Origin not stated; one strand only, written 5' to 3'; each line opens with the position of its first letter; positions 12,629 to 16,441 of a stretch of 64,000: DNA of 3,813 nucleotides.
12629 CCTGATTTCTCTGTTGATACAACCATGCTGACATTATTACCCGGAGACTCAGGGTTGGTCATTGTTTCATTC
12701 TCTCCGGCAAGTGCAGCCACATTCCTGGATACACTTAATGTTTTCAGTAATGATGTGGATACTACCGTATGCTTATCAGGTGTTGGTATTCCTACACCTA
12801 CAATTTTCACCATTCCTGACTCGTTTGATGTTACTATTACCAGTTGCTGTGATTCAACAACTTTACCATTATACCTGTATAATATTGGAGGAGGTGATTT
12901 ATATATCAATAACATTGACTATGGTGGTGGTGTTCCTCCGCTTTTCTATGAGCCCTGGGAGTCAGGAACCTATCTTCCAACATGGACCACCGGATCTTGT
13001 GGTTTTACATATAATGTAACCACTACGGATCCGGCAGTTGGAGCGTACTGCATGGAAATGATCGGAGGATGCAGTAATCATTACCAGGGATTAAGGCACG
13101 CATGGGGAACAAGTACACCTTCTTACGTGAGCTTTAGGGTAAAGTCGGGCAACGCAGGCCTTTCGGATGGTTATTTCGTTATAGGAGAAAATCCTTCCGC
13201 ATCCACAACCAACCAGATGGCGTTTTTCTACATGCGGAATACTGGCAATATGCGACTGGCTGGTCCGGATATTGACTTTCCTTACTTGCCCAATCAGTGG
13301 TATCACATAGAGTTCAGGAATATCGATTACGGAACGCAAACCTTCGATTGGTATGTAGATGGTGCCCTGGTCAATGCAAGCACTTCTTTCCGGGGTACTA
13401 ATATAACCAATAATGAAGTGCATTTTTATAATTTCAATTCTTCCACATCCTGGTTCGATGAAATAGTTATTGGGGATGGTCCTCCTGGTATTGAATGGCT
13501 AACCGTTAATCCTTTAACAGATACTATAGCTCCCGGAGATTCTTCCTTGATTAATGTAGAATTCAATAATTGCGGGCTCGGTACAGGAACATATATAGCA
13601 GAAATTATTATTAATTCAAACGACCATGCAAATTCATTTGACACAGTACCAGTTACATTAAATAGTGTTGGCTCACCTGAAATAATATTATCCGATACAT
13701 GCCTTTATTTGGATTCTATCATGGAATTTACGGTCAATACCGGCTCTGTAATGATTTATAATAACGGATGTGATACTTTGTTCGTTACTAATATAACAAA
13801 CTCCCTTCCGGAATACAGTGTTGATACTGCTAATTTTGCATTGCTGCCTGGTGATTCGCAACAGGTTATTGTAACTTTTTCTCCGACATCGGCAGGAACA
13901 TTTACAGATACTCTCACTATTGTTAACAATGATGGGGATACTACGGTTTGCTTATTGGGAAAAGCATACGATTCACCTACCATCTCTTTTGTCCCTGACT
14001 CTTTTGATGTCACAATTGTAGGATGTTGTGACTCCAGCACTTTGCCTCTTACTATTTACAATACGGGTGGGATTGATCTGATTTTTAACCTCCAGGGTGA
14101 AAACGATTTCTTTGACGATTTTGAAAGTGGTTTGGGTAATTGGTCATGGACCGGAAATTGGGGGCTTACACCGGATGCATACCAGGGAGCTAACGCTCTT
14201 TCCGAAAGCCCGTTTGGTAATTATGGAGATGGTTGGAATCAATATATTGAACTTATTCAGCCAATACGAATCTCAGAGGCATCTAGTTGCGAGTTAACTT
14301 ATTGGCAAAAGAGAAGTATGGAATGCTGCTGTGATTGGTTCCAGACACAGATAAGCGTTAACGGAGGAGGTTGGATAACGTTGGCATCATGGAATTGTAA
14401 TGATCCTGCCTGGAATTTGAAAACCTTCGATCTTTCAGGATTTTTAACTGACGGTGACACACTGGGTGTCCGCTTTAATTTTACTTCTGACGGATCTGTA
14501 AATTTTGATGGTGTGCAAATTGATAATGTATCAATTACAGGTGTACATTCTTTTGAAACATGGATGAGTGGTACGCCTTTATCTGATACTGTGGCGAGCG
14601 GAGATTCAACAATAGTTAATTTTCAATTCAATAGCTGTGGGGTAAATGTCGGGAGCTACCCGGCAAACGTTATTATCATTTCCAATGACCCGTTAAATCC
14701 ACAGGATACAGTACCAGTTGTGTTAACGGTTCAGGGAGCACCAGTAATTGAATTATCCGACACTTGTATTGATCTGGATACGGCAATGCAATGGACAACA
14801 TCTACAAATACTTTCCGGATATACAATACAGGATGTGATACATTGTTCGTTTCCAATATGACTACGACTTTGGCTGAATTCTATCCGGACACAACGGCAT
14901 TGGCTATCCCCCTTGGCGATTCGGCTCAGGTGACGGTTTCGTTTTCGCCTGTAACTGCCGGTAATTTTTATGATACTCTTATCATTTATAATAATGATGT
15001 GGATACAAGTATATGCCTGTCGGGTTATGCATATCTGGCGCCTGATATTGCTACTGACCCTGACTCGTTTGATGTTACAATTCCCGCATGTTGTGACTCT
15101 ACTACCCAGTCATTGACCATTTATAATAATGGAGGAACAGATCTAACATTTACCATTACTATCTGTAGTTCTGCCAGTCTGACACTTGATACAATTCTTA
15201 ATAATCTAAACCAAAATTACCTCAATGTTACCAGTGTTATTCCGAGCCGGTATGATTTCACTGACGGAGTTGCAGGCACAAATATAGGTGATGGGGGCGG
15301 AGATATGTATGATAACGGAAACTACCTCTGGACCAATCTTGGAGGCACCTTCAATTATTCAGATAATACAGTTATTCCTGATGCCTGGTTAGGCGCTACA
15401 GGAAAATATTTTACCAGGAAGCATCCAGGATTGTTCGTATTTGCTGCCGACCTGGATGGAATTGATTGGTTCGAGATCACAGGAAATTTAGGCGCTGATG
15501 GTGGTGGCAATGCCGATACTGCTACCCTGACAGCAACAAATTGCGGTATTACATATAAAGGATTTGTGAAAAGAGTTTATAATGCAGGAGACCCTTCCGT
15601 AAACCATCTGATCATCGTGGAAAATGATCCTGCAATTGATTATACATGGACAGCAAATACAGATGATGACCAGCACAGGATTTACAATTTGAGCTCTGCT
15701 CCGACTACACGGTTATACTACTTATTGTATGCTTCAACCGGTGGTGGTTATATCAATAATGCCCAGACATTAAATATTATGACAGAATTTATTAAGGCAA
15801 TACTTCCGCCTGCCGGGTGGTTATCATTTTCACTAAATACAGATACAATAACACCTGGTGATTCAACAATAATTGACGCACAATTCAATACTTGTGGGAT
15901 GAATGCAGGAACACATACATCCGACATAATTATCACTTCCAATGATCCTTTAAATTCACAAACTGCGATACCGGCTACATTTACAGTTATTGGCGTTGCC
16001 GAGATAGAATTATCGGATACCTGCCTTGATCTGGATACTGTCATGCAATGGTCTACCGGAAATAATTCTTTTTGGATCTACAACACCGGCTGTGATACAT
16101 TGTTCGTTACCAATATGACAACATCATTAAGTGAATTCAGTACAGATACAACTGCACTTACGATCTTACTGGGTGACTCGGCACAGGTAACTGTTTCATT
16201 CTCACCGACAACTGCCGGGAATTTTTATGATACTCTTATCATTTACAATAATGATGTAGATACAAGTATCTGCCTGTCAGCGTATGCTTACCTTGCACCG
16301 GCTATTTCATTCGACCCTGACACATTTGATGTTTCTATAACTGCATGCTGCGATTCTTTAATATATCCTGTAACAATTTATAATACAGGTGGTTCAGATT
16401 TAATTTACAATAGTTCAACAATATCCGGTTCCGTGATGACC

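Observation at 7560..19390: Payload-in-scaffold design: unrelated globular domains sit at one fixed position of a reiterated beta-sandwich unit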

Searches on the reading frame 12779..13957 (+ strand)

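Call 6: search_protein_families(library=pfam, max_evalue=0.01, proteins=[window:12779-13957:+])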
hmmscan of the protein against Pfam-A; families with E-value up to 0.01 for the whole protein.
window:12779-13957:+ (393 aa): 7 families
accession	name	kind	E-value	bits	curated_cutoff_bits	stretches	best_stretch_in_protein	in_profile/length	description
PF22544.2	HYDIN_VesB_CFA65-like_Ig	-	7.7e-14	52.2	25.5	2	320-388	21-92/100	HYDIN/CFA65/VesB-like, Ig-like domain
PF15780.11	ASH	-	2.1e-11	44.3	27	1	333-385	40-92/98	Abnormal spindle-like microcephaly-assoc'd, ASPM-SPD-2-Hydin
PF07610.17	DUF1573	-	8.2e-09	35.8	26.1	1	313-390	12-90/98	Protein of unknown function (DUF1573)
PF24507.1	Ig_CFAP65_4th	-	1.8e-06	28.7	27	1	331-390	10-69/76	CFAP65, fourth Ig-like domain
PF22067.2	Cep192_D3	-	0.0011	19.5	27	0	336-381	36-82/99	Cep192 domain 3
PF14646.12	MYCBPAP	-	0.002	17.6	24.5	1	341-378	297-334/439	MYCBP-associated protein family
PF22073.2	Cep192_D4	-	0.0024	18.5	35.5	0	345-384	56-95/112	Cep192 domain 4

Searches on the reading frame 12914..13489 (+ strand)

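Call 18: search_protein_families(library=pfam, max_evalue=1, proteins=[window:12914-13489:+])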
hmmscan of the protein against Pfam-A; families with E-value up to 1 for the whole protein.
seq(192 aa): 1 family
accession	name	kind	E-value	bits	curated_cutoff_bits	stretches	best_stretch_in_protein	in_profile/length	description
PF13385.13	Laminin_G_3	-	0.0011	19.6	27.6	1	75-167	24-116/151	Concanavalin A-like lectin/glucanases superfamily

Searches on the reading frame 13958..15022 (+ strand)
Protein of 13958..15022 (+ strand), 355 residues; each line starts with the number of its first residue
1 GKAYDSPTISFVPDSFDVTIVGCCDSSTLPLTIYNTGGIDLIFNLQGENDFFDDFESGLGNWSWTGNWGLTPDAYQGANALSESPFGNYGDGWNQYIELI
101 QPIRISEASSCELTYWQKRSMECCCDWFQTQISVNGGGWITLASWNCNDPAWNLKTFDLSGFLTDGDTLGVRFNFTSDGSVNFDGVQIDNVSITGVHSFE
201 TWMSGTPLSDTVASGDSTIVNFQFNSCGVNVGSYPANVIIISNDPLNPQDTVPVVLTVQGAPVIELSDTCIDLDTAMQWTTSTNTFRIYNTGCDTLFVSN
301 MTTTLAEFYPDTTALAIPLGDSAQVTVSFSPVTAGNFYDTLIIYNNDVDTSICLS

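Call 6: search_protein_families(library=pfam, max_evalue=0.01, proteins=[window:13958-15022:+])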
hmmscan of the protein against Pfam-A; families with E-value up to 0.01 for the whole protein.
window:13958-15022:+ (355 aa): 5 families
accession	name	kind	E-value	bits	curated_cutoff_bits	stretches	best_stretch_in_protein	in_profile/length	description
PF22544.2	HYDIN_VesB_CFA65-like_Ig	-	2.1e-15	57.2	25.5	1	262-347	1-88/100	HYDIN/CFA65/VesB-like, Ig-like domain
PF07610.17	DUF1573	-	2.6e-11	43.8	26.1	1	265-352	2-90/98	Protein of unknown function (DUF1573)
PF20773.4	InhA-like_MAM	-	1.9e-06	27.9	26.9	1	101-194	55-163/191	Immune inhibitor A-like, MAM domain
PF24507.1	Ig_CFAP65_4th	-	0.0011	19.8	27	1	300-346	17-63/76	CFAP65, fourth Ig-like domain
PF15780.11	ASH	-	0.0096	16.5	27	0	287-348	30-93/98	Abnormal spindle-like microcephaly-assoc'd, ASPM-SPD-2-Hydin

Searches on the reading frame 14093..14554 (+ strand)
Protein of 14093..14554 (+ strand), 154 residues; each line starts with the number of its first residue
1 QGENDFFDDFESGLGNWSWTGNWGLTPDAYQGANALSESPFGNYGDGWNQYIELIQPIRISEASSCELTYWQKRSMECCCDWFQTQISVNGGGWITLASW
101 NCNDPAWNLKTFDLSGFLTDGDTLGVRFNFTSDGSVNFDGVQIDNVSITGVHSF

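Call 18: search_protein_families(library=pfam, max_evalue=1, proteins=[window:14093-14554:+])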
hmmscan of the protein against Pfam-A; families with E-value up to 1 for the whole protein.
seq(154 aa): 1 family
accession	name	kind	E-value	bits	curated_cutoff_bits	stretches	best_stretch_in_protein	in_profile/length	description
PF20773.4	InhA-like_MAM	-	1.7e-07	31.4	26.9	1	44-149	45-163/191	Immune inhibitor A-like, MAM domain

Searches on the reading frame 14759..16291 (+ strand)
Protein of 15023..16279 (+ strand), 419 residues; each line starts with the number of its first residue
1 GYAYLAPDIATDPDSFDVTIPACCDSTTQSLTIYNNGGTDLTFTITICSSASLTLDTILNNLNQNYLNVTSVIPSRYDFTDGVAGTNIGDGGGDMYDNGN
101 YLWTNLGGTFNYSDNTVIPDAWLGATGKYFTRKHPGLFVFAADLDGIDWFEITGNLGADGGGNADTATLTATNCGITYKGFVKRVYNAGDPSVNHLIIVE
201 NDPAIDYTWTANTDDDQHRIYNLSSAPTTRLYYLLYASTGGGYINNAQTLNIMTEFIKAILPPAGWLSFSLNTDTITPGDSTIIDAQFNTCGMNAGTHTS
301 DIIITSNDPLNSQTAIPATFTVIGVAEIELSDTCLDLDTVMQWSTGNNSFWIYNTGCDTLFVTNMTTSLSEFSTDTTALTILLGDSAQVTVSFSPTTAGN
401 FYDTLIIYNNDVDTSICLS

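Call 6: search_protein_families(library=pfam, max_evalue=0.01, proteins=[window:15023-16279:+])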
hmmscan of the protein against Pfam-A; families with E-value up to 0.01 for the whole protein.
window:15023-16279:+ (419 aa): 5 families
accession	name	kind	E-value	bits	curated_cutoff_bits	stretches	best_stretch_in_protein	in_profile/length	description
PF22544.2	HYDIN_VesB_CFA65-like_Ig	-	1.1e-18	67.7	25.5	1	327-411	2-88/100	HYDIN/CFA65/VesB-like, Ig-like domain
PF07610.17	DUF1573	-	7.3e-13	48.8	26.1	1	329-416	2-90/98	Protein of unknown function (DUF1573)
PF24507.1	Ig_CFAP65_4th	-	3.5e-06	27.8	27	1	359-410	12-63/76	CFAP65, fourth Ig-like domain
PF15780.11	ASH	-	0.00014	22.4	27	1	359-412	40-93/98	Abnormal spindle-like microcephaly-assoc'd, ASPM-SPD-2-Hydin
PF22073.2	Cep192_D4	-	0.00094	19.8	35.5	0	372-410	49-95/112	Cep192 domain 4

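Call 26: search_protein_families(library=ncbifam, max_evalue=0.01, proteins=[window:15023-16279:+])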
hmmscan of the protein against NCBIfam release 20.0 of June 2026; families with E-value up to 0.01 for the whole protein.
window:15023-16279:+ (419 aa): 2 families
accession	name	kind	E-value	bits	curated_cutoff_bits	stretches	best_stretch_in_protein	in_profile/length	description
NF012200.0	choice_anch_D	domain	1.3e-09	38.6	45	1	319-413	8-107/108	choice-of-anchor D domain-containing protein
NF041425.1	OS_HP2_seleno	subfamily_domain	6.6e-05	23.2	100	0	272-316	47-91/98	OS_HP2 family (seleno)protein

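Call 27: predict_structure(alignment_id=A1)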
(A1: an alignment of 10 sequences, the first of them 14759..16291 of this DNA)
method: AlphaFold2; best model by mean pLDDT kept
length: 511 residues; sequences in the alignment: 10
mean_pLDDT: 74.1   pTM: 0.57
mean pLDDT of the five models: 74.1, 71.1, 70.7, 66.9, 62.6
residues with pLDDT >= 90: 177; 70-90: 128; 50-70: 113; < 50: 93
segments of 3 or more residues with pLDDT < 50: 165-188, 200-216, 218-224, 229-232, 242-252, 275-281, 291-293, 298-304, 313-317, 325-330
pLDDT, mean of each block of 10 residues (from residue 1): 81 91 92 94 94 94 93 93 92 92 90 91 94 75 63 67 46 32 44 54 43 47 49 56 45 59 63 49 56 49 53 49 49 69 72 79 95 88 78 89 88 87 85 87 84 93 84 82 93 92 93 87
secondary structure, 60 per line:
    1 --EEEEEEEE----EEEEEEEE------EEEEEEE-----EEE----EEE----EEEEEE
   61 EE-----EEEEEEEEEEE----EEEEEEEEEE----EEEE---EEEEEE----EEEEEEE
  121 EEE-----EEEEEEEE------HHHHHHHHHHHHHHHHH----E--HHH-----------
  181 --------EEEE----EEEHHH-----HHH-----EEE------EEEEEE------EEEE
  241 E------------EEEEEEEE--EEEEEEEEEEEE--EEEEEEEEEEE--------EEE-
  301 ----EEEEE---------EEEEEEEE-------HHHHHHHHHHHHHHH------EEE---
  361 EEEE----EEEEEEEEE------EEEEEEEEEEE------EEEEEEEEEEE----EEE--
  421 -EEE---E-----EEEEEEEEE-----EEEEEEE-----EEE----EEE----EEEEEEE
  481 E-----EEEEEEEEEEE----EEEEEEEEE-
elements in order: E3-10 E15-22 E29-35 E41-43 E48-50 E55-62 E68-78 E83-92 E97-100 E104-109 E114-123 E129-136 H143-159 E189-192 E197-199 E216-218 E225-230 E237-241 E254-261 E264-275 E278-288 E297-299 E305-309 E319-326 H334-348 E355-357 E361-364 E369-377 E384-394 E401-411 E416-418 E422-424 E434-442 E448-454 E460-462 E467-469 E474-481 E487-497 E502-510

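Call 31: fold_search(model_id=the predicted structure, library=pdb)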
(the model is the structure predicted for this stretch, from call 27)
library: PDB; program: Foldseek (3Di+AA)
matches with E <= 10: 1796; with E <= 0.001: 406
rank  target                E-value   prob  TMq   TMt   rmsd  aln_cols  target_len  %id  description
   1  7som_D                1.3e-20  1.00  0.23  0.09  35.0       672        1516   10  Ciliary C2 central pair apparatus isolated from Chlamydomonas reinhardtii (released 2022-04-13)
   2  7sqc_O0               1.1e-19  1.00  0.21  0.10  32.7       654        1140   12  Ciliary C1 central pair apparatus isolated from Chlamydomonas reinhardtii (released 2022-04-13)
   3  9ijj_C                1.6e-19  1.00  0.23  0.12  28.0       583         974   11  In situ structure of the central apparatus in mouse sperm axoneme. (released 2025-06-04)
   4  9ijj_E                1.3e-18  1.00  0.21  0.22  24.4       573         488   10  In situ structure of the central apparatus in mouse sperm axoneme. (released 2025-06-04)
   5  9ijj_4H               9.3e-18  1.00  0.21  0.04  66.3       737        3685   11  In situ structure of the central apparatus in mouse sperm axoneme. (released 2025-06-04)
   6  9ijj_4G               9.8e-18  1.00  0.21  0.03  65.9       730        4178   11  In situ structure of the central apparatus in mouse sperm axoneme. (released 2025-06-04)
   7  9ijj_O                1.1e-17  1.00  0.20  0.09  50.5       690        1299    9  In situ structure of the central apparatus in mouse sperm axoneme. (released 2025-06-04)
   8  7sqc_F1               1.3e-17  1.00  0.19  0.20  29.1       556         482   12  Ciliary C1 central pair apparatus isolated from Chlamydomonas reinhardtii (released 2022-04-13)
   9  7sqc_F0               1.5e-17  1.00  0.26  0.36  10.5       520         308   10  Ciliary C1 central pair apparatus isolated from Chlamydomonas reinhardtii (released 2022-04-13)
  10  9ijj_h                2.2e-17  1.00  0.19  0.08  29.6       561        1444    9  In situ structure of the central apparatus in mouse sperm axoneme. (released 2025-06-04)
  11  7sqc_2B               3.1e-17  1.00  0.18  0.13  59.5       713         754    9  Ciliary C1 central pair apparatus isolated from Chlamydomonas reinhardtii (released 2022-04-13)
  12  7sqc_T1               6.2e-17  1.00  0.18  0.16  30.5       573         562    8  Ciliary C1 central pair apparatus isolated from Chlamydomonas reinhardtii (released 2022-04-13)
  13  9ijj_4I               6.9e-17  1.00  0.20  0.04  65.3       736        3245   10  In situ structure of the central apparatus in mouse sperm axoneme. (released 2025-06-04)
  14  7sqc_2A               8.1e-17  1.00  0.19  0.13  59.7       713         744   10  Ciliary C1 central pair apparatus isolated from Chlamydomonas reinhardtii (released 2022-04-13)
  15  9ijj_P                8.5e-17  1.00  0.18  0.16  32.6       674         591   10  In situ structure of the central apparatus in mouse sperm axoneme. (released 2025-06-04)
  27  2qsv                  4.5e-10  1.00  0.17  0.39  18.0       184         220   16  Crystal structure of protein of unknown function from Porphyromonas gingivalis W83 (released 2007-09-25)
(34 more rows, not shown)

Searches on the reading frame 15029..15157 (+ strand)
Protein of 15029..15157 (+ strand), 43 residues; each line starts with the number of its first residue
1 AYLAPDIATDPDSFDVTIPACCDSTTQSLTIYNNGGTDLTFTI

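Call 13: search_protein_families(library=pfam, max_evalue=0.1, proteins=[window:15029-15157:+])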
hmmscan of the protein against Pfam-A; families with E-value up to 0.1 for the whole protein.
seq(43 aa): 0 families

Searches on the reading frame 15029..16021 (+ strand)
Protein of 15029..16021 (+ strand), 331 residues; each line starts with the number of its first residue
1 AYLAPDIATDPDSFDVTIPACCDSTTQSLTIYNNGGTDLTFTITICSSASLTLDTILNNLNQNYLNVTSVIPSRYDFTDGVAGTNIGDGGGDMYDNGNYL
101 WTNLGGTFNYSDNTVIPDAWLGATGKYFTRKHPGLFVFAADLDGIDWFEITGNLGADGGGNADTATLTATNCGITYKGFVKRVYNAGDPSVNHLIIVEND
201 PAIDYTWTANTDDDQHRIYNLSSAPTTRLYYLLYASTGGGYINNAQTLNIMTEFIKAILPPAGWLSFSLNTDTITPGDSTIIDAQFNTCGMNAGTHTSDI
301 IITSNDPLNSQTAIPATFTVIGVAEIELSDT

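Call 20: find_homologous_proteins(query=window:15029-16021:+, max_evalue=0.00001)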
Query window:15029-16021:+ (331 aa): 68 proteins with E <= 0.00001 among 3407 candidates.
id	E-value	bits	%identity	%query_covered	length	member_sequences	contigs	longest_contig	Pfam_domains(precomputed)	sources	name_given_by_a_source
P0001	7.3e-91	323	52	99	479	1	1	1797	PF15780.12,PF07610.18,PF22544.3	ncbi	ncbi:MAG: DUF1573 domain-containing protein [Bacteroidota bacterium]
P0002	5.1e-71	258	51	75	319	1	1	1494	-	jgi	jgi:hypothetical protein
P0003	1.7e-70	256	54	76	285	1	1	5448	-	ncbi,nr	ncbi:MAG: hypothetical protein JXB17_05785, partial [Bacteroidales bacterium]|nr:hypothetical protei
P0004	1.4e-69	253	47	83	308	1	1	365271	-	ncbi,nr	ncbi:MAG: hypothetical protein U5L96_05465 [Owenweeksia sp.]|nr:hypothetical protein [Owenweeksia sp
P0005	8.3e-66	241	47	79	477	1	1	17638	-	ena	-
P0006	1.3e-61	227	53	63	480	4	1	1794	PF13385.14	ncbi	-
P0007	5.4e-59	218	42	87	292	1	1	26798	-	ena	-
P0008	8.4e-57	211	48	68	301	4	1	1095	PF22544.3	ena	-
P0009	1.4e-56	210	48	62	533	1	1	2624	PF22073.3,PF15780.12,PF22544.3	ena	-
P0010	4.4e-56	209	50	64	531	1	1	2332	PF13573.13,PF18962.8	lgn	-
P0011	5.1e-55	205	45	69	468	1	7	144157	PF18962.8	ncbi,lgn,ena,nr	ncbi:MAG: T9SS type A sorting domain-containing protein [Crocinitomicaceae bacterium]|nr:T9SS type A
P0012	6.3e-54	202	51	63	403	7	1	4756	-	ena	-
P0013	1.3e-53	201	47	65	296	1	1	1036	PF22544.3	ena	-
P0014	1.4e-52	197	48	67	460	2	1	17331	PF18962.8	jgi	-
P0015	9.7e-51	191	40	82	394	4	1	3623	PF15780.12,PF22544.3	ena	-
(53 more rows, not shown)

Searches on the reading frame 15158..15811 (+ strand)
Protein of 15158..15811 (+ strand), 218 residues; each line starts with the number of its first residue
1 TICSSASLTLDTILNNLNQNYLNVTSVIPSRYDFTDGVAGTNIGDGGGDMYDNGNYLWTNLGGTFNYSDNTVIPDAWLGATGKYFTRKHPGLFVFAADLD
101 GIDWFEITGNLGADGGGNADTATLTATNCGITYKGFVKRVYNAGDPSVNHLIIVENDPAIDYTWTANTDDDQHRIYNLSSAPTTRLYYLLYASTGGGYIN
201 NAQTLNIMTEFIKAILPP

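Call 18: search_protein_families(library=pfam, max_evalue=1, proteins=[window:15158-15811:+])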
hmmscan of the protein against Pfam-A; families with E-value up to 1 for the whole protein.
seq(218 aa): 0 families

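Call 53: search_solved_structures(query=window:15158-15811:+, max_evalue=1)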
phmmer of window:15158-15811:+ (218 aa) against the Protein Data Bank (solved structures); distinct sequences matched with E-value up to 1: 0.

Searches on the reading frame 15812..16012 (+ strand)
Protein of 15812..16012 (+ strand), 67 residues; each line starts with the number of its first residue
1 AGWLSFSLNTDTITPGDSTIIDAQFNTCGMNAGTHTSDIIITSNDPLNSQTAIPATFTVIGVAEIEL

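Call 13: search_protein_families(library=pfam, max_evalue=0.1, proteins=[window:15812-16012:+])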
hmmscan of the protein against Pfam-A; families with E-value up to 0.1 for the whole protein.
seq(67 aa): 2 families
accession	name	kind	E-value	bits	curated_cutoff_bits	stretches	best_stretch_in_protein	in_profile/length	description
PF22544.2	HYDIN_VesB_CFA65-like_Ig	-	0.00054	20.6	25.5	1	4-51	49-93/100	HYDIN/CFA65/VesB-like, Ig-like domain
PF07610.17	DUF1573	-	0.011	16.1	26.1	1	6-46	47-86/98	Protein of unknown function (DUF1573)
